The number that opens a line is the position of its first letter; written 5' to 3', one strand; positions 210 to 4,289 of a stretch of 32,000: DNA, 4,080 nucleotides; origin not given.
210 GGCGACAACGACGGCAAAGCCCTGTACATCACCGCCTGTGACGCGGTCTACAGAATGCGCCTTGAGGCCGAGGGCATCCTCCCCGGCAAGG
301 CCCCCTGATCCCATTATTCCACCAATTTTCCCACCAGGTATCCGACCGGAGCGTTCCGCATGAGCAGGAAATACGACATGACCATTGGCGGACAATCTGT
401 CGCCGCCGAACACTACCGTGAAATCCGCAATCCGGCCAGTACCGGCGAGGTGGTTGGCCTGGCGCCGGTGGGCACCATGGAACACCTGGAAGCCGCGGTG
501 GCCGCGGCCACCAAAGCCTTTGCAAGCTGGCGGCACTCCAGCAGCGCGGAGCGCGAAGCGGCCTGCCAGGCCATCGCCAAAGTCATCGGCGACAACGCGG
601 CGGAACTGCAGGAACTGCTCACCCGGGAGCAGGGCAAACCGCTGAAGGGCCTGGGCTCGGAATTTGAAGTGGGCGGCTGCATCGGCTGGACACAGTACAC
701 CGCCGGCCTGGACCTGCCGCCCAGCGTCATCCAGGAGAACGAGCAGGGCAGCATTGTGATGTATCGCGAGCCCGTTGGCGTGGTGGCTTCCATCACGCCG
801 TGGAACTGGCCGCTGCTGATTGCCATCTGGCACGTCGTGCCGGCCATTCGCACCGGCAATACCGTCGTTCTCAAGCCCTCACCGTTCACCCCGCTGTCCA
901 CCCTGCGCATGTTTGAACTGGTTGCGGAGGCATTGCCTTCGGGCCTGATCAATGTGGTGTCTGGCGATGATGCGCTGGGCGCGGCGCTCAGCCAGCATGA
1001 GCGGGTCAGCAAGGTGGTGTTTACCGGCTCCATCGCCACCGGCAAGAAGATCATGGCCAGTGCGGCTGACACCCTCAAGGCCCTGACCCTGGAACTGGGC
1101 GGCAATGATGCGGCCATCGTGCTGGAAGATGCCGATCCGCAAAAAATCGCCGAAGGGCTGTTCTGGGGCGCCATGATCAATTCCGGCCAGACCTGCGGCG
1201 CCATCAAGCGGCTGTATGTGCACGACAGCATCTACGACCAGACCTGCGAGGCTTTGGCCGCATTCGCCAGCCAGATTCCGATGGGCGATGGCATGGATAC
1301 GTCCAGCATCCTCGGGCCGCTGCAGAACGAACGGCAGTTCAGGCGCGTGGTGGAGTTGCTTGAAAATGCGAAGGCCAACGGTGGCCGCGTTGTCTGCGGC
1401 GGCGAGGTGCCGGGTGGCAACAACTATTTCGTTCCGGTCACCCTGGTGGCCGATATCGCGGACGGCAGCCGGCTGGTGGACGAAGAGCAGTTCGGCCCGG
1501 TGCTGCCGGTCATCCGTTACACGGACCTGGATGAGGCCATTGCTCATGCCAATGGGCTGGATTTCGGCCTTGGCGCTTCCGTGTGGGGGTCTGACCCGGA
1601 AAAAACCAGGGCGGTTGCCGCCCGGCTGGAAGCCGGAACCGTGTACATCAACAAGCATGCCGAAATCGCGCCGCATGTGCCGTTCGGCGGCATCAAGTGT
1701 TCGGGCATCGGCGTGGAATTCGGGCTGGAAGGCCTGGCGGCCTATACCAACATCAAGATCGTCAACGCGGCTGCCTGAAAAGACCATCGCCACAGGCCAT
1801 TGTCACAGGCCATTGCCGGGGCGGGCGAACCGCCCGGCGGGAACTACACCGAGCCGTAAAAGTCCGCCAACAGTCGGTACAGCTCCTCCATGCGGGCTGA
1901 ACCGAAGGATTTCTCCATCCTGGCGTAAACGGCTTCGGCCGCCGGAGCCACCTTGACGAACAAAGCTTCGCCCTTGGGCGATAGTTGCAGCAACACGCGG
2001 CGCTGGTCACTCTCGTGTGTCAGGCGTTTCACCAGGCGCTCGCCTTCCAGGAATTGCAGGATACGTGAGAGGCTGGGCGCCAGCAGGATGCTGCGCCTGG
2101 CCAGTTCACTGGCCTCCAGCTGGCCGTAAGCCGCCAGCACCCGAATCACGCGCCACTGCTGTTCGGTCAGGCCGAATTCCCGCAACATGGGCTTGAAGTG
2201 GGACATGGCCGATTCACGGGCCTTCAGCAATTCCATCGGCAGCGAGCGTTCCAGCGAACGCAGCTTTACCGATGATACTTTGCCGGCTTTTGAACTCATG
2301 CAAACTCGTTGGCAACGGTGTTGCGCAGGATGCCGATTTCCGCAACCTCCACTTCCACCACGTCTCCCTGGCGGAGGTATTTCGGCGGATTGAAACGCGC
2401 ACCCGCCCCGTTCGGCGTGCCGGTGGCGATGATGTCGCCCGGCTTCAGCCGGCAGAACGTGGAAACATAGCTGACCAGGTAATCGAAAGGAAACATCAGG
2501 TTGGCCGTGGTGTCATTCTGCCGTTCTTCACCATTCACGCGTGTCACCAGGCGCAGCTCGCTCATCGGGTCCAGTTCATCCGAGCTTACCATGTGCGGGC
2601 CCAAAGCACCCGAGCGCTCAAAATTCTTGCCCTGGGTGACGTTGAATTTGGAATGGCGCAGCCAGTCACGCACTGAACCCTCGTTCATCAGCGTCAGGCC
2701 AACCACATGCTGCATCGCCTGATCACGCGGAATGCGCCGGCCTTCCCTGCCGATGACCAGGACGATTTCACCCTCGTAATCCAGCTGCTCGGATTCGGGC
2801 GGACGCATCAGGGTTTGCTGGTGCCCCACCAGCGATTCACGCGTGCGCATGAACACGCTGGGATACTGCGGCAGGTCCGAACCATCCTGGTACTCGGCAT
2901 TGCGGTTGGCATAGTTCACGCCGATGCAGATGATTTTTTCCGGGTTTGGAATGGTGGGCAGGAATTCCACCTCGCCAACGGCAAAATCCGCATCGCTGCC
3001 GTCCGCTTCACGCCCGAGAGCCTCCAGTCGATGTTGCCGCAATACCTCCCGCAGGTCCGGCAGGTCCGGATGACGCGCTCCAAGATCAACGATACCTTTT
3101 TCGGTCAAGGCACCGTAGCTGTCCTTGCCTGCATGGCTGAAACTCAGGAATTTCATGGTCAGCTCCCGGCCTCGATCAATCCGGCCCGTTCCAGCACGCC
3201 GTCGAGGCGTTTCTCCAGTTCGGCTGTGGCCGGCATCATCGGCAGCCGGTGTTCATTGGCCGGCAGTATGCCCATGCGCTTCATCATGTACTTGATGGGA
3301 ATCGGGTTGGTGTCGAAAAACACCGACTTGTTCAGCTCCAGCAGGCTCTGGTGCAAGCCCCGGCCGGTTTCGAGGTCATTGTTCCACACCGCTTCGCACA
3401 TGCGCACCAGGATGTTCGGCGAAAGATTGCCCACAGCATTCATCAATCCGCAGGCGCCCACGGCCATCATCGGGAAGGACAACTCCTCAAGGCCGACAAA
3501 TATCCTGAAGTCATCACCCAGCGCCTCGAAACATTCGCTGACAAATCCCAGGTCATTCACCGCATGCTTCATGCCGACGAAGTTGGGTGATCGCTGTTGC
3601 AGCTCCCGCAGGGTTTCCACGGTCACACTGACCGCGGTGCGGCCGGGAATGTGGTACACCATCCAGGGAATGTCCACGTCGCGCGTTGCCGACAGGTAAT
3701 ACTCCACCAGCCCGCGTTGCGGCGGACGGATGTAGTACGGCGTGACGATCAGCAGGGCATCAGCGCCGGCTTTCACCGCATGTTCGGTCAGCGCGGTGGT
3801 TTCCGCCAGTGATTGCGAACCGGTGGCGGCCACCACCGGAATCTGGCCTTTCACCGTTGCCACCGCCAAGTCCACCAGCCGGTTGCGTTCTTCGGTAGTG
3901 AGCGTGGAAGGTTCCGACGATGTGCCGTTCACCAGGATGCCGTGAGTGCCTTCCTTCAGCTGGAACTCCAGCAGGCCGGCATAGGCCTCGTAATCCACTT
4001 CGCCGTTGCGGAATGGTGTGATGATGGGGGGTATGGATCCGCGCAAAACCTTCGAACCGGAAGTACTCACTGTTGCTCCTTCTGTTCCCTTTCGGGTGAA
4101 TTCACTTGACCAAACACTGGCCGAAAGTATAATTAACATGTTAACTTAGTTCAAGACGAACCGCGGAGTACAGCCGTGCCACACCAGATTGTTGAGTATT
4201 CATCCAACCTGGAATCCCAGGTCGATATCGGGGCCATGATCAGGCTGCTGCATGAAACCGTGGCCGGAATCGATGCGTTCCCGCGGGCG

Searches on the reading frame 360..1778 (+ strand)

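Call 53: search_protein_families(library=pfam, proteins=[window:360-1778:+], max_evalue=0.001)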
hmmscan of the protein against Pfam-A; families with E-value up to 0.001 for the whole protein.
window:360-1778:+ (472 aa): 1 family
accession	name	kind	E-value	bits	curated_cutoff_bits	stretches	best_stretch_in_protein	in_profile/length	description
PF00171.27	Aldedh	-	3.3e-143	478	23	1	20-468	9-461/461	Aldehyde dehydrogenase family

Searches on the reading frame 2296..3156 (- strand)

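Call 53: search_protein_families(library=pfam, proteins=[window:2296-3156:-], max_evalue=0.001)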
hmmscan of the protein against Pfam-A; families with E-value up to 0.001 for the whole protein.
window:2296-3156:- (286 aa): 1 family
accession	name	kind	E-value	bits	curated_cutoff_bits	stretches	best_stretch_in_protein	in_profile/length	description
PF01557.24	FAA_hydrolase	-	1.5e-66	224.6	23.9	1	74-281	1-213/214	Fumarylacetoacetate (FAA) hydrolase C-terminal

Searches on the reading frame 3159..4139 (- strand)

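Call 53: search_protein_families(library=pfam, proteins=[window:3159-4139:-], max_evalue=0.001)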
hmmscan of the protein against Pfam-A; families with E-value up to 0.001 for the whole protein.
window:3159-4139:- (326 aa): 1 family
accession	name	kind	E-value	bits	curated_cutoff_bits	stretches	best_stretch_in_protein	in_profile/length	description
PF00701.28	DHDPS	-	1.4e-70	237.8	22.1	1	32-317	2-287/289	Dihydrodipicolinate synthetase family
